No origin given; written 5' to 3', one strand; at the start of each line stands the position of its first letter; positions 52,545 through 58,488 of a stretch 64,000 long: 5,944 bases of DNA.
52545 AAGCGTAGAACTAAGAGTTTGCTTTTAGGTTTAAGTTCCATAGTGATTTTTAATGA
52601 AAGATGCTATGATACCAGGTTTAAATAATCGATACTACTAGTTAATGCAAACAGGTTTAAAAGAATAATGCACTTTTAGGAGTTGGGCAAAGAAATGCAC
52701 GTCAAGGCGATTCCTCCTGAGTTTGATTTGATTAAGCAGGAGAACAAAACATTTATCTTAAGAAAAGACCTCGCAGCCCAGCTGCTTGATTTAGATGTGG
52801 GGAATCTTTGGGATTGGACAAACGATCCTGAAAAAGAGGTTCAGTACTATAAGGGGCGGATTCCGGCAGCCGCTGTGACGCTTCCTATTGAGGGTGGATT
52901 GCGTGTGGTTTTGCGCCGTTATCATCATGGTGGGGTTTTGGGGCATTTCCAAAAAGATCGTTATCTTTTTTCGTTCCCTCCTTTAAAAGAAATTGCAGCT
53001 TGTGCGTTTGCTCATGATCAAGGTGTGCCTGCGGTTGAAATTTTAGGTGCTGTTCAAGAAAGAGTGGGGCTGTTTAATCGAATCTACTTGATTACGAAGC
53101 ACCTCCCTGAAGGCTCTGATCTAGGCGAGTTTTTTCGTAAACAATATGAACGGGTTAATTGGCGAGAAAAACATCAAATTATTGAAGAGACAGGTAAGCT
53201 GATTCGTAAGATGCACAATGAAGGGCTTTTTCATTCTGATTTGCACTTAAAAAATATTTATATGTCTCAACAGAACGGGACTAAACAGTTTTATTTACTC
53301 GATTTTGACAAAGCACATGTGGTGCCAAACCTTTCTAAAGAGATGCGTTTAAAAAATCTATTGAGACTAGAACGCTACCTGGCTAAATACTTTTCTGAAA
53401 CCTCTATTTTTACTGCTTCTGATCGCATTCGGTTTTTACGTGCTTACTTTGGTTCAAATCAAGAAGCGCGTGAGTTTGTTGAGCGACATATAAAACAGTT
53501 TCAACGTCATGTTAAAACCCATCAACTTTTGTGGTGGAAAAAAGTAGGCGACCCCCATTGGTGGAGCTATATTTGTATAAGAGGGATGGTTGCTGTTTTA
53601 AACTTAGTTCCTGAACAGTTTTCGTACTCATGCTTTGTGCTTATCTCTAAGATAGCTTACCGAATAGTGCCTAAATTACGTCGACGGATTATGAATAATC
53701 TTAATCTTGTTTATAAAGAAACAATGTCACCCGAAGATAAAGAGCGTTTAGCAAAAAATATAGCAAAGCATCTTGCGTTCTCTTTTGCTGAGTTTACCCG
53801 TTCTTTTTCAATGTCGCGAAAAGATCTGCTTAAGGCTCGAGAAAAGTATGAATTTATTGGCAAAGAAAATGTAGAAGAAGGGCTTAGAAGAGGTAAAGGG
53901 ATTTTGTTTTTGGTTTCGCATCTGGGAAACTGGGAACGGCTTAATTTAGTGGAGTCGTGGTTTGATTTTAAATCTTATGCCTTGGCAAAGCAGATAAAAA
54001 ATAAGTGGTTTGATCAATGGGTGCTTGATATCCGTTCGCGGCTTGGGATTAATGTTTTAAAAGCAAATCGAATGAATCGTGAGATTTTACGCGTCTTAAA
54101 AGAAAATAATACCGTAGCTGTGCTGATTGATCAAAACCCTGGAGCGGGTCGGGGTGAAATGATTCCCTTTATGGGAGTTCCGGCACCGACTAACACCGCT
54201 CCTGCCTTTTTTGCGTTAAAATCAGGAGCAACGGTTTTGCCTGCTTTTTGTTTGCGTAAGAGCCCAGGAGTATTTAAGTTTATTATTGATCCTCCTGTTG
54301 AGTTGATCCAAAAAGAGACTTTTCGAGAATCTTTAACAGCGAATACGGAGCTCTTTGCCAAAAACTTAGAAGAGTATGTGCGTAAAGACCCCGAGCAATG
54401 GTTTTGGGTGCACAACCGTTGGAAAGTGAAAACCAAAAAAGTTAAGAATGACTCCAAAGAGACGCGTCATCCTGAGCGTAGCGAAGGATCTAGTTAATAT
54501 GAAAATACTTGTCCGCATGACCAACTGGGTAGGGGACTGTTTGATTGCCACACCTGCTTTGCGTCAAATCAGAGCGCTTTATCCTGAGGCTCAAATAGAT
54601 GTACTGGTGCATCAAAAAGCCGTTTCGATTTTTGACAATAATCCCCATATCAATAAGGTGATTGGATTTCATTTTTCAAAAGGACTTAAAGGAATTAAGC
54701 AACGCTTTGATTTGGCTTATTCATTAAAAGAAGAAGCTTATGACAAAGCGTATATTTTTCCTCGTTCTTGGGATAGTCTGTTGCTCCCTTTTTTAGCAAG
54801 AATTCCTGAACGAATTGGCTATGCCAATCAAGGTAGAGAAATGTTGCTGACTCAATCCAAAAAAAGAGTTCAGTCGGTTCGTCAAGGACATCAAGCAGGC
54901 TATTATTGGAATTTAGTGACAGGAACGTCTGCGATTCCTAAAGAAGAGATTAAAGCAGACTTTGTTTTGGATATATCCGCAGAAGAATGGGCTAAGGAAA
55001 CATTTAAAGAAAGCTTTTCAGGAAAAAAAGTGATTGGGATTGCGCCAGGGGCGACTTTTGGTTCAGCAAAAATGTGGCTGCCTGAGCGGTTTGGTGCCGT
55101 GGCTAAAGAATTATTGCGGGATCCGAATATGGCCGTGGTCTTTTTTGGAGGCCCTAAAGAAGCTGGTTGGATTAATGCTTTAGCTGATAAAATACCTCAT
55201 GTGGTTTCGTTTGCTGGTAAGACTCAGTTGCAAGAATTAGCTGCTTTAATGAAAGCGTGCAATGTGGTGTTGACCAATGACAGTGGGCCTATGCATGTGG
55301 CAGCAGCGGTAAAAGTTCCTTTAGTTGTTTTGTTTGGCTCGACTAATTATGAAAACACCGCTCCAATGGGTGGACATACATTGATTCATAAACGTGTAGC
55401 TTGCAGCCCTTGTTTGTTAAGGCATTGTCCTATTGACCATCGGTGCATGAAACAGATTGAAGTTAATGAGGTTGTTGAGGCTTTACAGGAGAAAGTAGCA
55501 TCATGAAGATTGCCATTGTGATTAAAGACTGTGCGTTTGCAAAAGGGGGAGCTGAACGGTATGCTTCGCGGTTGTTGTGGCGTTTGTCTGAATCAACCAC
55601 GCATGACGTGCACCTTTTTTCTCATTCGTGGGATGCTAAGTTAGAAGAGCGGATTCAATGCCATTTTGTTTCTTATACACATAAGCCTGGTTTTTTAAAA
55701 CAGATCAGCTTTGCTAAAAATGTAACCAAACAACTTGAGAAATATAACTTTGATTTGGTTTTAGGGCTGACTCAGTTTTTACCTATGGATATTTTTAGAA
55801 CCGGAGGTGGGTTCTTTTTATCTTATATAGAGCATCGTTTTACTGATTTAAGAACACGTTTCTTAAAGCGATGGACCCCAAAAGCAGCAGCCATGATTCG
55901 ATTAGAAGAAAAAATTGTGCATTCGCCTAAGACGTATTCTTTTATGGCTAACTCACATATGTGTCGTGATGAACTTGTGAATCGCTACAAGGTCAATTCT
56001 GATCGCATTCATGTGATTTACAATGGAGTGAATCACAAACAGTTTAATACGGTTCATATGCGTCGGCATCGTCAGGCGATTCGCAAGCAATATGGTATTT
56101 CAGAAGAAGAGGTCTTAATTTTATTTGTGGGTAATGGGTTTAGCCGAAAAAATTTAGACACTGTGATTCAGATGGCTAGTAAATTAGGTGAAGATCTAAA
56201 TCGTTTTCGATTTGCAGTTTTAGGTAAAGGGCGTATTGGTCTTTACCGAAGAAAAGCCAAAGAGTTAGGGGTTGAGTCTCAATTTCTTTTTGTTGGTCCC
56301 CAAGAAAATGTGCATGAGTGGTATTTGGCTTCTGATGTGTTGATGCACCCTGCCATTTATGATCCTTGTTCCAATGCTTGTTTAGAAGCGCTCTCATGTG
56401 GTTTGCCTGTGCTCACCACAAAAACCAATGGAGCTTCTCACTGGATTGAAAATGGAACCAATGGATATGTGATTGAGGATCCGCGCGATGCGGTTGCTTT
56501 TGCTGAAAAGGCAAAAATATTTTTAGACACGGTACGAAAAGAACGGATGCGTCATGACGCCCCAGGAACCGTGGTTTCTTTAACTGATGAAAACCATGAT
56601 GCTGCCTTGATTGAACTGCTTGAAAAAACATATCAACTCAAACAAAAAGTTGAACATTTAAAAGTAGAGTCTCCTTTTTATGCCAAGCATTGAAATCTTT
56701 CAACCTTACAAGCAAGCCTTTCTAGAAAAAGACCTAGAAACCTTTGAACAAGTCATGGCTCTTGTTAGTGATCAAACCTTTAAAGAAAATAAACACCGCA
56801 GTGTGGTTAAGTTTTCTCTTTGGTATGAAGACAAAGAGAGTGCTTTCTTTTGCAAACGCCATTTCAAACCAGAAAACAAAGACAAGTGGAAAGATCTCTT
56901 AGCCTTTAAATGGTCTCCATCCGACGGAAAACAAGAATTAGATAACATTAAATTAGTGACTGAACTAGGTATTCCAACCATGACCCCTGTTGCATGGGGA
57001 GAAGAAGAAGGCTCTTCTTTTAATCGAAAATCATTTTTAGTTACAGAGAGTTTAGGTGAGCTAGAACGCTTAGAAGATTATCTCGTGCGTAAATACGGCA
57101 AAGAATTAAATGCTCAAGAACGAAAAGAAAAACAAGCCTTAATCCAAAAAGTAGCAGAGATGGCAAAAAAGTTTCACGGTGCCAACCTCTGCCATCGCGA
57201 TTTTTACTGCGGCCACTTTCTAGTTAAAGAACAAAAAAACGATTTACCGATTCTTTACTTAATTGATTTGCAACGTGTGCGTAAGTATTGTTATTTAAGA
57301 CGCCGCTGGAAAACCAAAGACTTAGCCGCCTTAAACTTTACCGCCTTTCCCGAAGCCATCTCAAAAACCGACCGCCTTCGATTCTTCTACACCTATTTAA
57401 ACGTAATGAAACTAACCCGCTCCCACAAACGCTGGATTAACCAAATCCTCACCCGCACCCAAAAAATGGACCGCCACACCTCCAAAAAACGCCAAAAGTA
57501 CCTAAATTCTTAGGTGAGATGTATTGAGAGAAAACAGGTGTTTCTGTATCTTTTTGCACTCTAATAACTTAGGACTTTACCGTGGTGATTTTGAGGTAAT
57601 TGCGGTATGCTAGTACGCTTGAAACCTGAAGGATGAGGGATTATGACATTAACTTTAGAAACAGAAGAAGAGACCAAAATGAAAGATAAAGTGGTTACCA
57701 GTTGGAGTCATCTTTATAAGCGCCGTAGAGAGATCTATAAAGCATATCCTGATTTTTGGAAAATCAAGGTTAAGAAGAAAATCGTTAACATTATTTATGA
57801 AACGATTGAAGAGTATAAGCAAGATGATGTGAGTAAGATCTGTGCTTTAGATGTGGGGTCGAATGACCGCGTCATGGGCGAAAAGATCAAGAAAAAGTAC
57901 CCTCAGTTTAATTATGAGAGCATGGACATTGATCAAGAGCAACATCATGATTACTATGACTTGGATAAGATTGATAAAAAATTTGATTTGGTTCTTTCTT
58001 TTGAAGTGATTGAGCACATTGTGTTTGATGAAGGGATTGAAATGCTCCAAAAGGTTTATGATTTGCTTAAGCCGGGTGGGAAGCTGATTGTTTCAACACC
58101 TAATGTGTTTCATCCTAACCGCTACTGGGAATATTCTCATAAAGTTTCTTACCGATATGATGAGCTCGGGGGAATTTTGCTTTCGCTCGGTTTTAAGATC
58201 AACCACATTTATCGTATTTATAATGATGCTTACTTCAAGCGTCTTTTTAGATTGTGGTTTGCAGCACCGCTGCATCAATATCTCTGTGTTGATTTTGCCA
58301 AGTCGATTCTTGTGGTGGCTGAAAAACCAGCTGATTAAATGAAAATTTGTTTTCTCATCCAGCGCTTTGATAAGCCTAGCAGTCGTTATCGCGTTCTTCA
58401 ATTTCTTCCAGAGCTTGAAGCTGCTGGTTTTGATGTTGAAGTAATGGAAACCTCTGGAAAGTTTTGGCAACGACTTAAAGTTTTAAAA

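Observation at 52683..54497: Single polypeptide combining a Kdo-kinase-type domain and an LpxL-type late acyltransferase domain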

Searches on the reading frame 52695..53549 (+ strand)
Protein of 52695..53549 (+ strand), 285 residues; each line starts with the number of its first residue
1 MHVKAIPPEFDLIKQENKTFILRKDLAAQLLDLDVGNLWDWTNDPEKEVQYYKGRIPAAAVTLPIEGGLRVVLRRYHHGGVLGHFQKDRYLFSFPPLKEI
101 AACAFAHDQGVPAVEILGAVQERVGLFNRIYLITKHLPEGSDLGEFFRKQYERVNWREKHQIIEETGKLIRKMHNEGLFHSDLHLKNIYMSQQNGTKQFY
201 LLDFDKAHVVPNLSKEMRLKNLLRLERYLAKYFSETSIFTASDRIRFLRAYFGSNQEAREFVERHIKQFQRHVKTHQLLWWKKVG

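Call 49: find_homologous_proteins(query=A2, max_evalue=1e-10)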
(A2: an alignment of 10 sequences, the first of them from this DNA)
Query A2 (10 sequences) (285 aa, profile of the alignment): 88 proteins with E <= 1e-10 among 8000 candidates.
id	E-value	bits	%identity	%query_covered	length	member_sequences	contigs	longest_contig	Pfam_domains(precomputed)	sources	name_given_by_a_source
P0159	3.7e-80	287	31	96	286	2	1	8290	PF06293.21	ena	-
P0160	4.9e-80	287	31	96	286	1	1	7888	PF06293.21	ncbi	ncbi:MAG: lipopolysaccharide kinase InaA family protein [Deltaproteobacteria bacterium]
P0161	4.6e-79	284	32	96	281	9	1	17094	PF06293.21,PF19974.6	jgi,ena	-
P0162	1.2e-76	276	32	95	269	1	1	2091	PF06293.21,PF19974.6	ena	-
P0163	1.2e-65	240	30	75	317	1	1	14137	PF06293.21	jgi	jgi:tRNA A-37 threonylcarbamoyl transferase component Bud32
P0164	9.6e-65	237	29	98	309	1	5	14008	PF06293.21,PF01636.30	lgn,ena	-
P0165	2.3e-43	166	31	72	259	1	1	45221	PF06293.21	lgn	-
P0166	3.7e-43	166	33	87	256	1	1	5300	PF06293.21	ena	-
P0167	5.0e-40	155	28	87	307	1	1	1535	PF06293.21,PF01636.30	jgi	-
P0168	8.9e-38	148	28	87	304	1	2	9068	PF06293.21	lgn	-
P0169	2.6e-37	147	30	65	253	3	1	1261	PF06293.21,PF01636.30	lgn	-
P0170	4.5e-37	146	25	98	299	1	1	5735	PF06293.21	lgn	-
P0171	5.1e-36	142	31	73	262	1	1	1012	PF06293.21,PF01636.30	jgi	jgi:tRNA A-37 threonylcarbamoyl transferase component Bud32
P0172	2.1e-35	140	28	87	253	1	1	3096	PF06293.21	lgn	-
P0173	2.6e-34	137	31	64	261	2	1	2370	PF06293.21,PF01163.29,PF01636.30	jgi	jgi:3-deoxy-D-manno-octulosonic acid kinase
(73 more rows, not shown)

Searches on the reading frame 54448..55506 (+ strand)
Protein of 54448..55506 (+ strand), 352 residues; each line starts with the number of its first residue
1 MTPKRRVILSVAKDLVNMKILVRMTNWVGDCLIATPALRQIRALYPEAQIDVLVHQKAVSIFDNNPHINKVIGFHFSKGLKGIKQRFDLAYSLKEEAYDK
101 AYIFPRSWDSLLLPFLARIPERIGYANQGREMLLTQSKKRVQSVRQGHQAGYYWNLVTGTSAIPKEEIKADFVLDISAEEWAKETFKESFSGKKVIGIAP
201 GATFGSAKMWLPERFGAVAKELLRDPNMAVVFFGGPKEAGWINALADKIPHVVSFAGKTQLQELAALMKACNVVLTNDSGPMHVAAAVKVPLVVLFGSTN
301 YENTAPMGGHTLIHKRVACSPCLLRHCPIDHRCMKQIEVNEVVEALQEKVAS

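Call 3: search_protein_families(library=pfam, proteins=[window:54448-55506:+], max_evalue=0.01)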
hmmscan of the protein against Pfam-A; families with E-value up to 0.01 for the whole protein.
window:54448-55506:+ (352 aa): 2 families
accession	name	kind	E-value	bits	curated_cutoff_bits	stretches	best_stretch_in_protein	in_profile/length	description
PF01075.23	Glyco_transf_9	-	1.6e-43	149.3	22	1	87-330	2-244/247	Glycosyltransferase family 9 (heptosyltransferase)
PF02350.25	Epimerase_2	-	0.00043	19.7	30.6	1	216-312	204-301/347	UDP-N-acetylglucosamine 2-epimerase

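Call 4: search_protein_families(library=ncbifam, proteins=[window:54448-55506:+], max_evalue=0.01)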
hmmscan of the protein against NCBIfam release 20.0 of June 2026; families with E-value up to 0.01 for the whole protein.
window:54448-55506:+ (352 aa): 6 families
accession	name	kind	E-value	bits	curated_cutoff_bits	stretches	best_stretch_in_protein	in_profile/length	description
TIGR02195.1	heptsyl_trn_II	equivalog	2.5e-69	234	134.6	1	19-348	1-336/339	lipopolysaccharide heptosyltransferase II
NF008162.0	PRK10916.1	equivalog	6.5e-49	167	569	1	18-314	1-305/348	ADP-heptose--LPS heptosyltransferase RfaF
NF007742.0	PRK10422.1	equivalog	5.5e-32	110.9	467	1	18-306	6-298/352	lipopolysaccharide core heptosyltransferase RfaQ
TIGR02201.1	heptsyl_trn_III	equivalog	3.6e-31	108.5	170.2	1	20-306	2-296/344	putative lipopolysaccharide heptosyltransferase III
TIGR02193.1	heptsyl_trn_I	equivalog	9.5e-22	77.6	185.3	1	21-348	4-318/320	lipopolysaccharide heptosyltransferase I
NF008204.0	PRK10964.1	equivalog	1.5e-10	40.7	437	1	202-302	186-285/322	lipopolysaccharide heptosyltransferase RfaC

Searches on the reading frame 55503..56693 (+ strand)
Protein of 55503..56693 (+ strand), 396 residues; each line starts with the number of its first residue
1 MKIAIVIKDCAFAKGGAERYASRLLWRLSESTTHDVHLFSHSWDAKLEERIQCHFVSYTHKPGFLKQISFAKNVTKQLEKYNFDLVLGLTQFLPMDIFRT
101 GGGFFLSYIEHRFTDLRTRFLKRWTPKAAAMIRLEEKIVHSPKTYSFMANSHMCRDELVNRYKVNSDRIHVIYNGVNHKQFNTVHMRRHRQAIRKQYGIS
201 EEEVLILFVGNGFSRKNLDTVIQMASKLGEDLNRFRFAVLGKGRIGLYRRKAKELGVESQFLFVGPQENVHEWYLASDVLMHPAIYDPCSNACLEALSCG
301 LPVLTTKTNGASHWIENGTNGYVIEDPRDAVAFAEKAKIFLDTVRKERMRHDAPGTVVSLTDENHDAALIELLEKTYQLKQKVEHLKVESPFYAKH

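Call 3: search_protein_families(library=pfam, proteins=[window:55503-56693:+], max_evalue=0.01)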
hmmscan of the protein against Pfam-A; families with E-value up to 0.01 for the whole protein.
window:55503-56693:+ (396 aa): 5 families
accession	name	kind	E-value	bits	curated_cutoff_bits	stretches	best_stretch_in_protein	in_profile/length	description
PF00534.26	Glycos_transf_1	-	1.7e-28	99.7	26.4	1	190-344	2-159/172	Glycosyl transferases group 1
PF13692.12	Glyco_trans_1_4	-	6.9e-24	85.2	27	1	205-339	3-138/142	Glycosyl transferases group 1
PF13439.12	Glyco_transf_4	-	1.4e-19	71.2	28.5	1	15-179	2-169/170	Glycosyltransferase Family 4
PF13524.12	Glyco_trans_1_2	-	0.00037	20.9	25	1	230-342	10-113/144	Glycosyl transferase-like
PF13579.12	Glyco_trans_4_4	-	0.0077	17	29.7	0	15-175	1-158/158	Glycosyl transferase 4-like domain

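Call 54: find_encoding_contigs(protein=window:55503-56693:+, flank=500, max_places=3)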
Protein window:55503-56693:+ (396 aa): no gene with exactly this product is on record in the collection.

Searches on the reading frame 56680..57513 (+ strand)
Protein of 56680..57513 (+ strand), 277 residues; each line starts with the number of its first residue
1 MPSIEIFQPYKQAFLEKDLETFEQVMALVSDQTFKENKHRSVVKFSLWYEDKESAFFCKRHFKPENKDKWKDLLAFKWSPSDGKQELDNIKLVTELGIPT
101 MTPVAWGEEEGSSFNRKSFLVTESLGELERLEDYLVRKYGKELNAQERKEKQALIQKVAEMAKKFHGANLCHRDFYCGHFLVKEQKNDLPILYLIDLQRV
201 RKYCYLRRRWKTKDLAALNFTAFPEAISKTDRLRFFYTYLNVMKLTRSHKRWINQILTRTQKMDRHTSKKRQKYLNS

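Call 3: search_protein_families(library=pfam, proteins=[window:56680-57513:+], max_evalue=0.01)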
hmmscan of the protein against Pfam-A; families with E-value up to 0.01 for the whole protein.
window:56680-57513:+ (277 aa): 2 families
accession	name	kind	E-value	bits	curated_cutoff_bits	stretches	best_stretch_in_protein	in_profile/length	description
PF06293.20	Kdo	-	2e-32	112.8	21.3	1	34-239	11-207/207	Lipopolysaccharide kinase (Kdo/WaaP) family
PF01636.29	APH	-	0.0017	18.6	23.2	0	168-200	168-197/239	Phosphotransferase enzyme family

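Call 4: search_protein_families(library=ncbifam, proteins=[window:56680-57513:+], max_evalue=0.01)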
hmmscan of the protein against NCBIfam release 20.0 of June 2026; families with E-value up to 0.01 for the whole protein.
window:56680-57513:+ (277 aa): 5 families
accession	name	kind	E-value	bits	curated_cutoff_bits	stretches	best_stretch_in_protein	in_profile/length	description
NF011703.0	PRK15123.1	equivalog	2.9e-46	157.5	170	1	6-272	5-266/268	lipopolysaccharide core heptose(I) kinase RfaP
NF002475.0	PRK01723.1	equivalog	7.7e-06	25.1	142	1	146-219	140-208/241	3-deoxy-D-manno-octulosonic acid kinase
NF007383.0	PRK09902.1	equivalog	0.0014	18.1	235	1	107-231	89-205/216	lipopolysaccharide kinase InaA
NF033442.0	BREX_PglW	equivalog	0.0016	16.2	990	1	123-198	290-361/1391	BREX system serine/threonine kinase PglW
NF038150.1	lanthi_synth_IV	equivalog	0.009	14.3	650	0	116-198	266-343/851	class IV lanthionine synthetase LanL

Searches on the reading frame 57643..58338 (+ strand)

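Call 3: search_protein_families(library=pfam, proteins=[window:57643-58338:+], max_evalue=0.01)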
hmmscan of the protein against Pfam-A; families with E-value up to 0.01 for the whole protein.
window:57643-58338:+ (231 aa): 6 families
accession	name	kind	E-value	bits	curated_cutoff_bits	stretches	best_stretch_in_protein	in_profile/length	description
PF13489.12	Methyltransf_23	-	4.6e-12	46.4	27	1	61-185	19-160/164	Methyltransferase domain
PF08242.18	Methyltransf_12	-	6.9e-09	36.8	30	1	87-148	44-98/98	Methyltransferase domain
PF08241.18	Methyltransf_11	-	1.3e-07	32.6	21.2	1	100-150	47-95/95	Methyltransferase domain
PF13649.12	Methyltransf_25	-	2.8e-06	28.3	27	1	95-146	47-97/97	Methyltransferase domain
PF13847.12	Methyltransf_31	-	3.2e-06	27.3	27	1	84-154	51-113/145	Methyltransferase domain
PF02353.26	CMAS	-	8.2e-06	25.8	27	1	87-161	101-175/273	Mycolic acid cyclopropane synthetase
